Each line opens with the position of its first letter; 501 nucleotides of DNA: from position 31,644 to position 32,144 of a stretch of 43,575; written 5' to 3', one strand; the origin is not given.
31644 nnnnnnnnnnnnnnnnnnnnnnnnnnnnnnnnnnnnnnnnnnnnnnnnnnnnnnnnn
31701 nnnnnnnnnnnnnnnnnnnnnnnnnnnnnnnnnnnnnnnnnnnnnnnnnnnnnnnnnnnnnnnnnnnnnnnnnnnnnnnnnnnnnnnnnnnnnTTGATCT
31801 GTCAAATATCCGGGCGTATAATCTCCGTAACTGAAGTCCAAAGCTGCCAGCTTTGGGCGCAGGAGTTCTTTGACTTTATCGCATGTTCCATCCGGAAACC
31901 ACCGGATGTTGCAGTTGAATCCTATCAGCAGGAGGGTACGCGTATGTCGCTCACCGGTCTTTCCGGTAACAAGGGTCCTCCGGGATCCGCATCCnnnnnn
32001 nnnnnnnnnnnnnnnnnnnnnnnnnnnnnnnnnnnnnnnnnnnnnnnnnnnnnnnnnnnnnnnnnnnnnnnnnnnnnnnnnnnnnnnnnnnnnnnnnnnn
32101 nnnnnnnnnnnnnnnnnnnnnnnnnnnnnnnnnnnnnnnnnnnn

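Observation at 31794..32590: GC-rich, ORF-poor, hairpin-dense 760-nt unit with its own promoter and terminator: candidate large structured ncRNA of unknown class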

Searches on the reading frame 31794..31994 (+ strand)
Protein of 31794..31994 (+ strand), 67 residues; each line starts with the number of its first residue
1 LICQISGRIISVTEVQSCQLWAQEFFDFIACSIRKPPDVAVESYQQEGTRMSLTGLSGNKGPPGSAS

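Call 16: search_protein_families(library=pfam, max_evalue=1, proteins=[window:31794-31994:+])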
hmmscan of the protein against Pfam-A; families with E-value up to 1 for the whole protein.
window:31794-31994:+ (67 aa): 1 family
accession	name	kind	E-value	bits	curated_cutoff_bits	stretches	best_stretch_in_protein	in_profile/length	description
PF05137.18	PilN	-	0.14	12.7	22.8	1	36-59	11-34/78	Fimbrial assembly protein (PilN)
